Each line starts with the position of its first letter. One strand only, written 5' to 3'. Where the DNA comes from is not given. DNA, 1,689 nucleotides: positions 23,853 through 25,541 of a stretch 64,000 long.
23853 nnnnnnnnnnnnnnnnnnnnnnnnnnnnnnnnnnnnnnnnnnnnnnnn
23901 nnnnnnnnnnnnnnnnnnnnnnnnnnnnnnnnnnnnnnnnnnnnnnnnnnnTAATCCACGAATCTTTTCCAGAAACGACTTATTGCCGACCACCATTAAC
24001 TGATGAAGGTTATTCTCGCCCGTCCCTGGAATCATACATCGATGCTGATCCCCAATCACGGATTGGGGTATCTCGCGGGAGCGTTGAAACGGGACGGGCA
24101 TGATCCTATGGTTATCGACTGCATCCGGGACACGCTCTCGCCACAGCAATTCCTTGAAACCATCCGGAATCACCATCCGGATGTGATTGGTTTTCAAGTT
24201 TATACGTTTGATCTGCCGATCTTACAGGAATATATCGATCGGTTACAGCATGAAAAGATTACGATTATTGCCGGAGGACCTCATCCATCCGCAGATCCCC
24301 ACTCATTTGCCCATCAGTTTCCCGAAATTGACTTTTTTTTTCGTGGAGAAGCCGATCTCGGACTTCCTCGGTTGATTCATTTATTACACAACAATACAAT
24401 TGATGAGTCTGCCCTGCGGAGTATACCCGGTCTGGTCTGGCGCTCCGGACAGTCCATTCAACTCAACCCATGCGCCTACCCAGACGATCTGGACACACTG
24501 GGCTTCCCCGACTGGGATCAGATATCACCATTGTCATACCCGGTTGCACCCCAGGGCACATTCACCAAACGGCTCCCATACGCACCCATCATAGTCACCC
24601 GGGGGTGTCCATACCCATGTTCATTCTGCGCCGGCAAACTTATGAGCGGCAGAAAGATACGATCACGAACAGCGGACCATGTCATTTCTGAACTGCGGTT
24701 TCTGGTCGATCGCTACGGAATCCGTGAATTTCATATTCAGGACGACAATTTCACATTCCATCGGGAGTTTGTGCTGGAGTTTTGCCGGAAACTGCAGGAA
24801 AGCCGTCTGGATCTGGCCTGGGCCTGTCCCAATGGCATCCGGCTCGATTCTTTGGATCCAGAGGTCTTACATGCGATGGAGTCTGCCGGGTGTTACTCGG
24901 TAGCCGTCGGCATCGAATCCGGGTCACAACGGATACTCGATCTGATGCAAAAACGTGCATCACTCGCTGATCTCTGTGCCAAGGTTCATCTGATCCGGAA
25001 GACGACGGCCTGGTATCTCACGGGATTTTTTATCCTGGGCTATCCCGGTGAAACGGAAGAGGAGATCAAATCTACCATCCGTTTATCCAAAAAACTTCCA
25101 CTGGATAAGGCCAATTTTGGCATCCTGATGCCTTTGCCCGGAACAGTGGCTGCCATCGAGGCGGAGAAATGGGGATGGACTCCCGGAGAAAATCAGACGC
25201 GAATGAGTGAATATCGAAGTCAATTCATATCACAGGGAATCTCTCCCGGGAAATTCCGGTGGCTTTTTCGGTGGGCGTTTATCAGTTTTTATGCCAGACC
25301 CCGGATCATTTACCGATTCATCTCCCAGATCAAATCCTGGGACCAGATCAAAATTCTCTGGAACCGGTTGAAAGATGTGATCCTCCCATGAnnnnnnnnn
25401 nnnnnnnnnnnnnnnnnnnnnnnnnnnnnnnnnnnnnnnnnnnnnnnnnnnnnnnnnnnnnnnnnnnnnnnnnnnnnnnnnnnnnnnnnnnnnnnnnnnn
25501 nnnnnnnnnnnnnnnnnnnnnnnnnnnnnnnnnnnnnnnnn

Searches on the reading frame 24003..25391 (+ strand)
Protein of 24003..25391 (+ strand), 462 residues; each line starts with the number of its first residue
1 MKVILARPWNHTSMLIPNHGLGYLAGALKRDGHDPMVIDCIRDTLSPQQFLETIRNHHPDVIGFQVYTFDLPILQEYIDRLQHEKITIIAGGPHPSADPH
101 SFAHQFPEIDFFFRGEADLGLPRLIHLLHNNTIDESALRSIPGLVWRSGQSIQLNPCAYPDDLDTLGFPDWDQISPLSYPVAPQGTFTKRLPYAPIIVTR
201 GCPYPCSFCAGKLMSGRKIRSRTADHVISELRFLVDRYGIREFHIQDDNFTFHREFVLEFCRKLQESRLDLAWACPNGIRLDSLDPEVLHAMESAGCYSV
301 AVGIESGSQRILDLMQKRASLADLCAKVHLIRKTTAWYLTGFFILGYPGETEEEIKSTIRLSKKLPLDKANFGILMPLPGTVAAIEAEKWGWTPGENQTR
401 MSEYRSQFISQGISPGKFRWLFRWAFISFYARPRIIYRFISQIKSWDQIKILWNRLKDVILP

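Call 21: search_protein_families(library=pfam, proteins=[window:24003-25391:+])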
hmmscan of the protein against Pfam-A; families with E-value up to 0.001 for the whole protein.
window:24003-25391:+ (462 aa): 2 families
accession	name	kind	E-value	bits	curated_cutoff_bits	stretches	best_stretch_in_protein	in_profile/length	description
PF04055.27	Radical_SAM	-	4.1e-22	79.5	29.5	1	196-361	1-165/166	Radical SAM superfamily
PF02310.24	B12-binding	-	8e-17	61.6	32.1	1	16-124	12-120/121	B12 binding domain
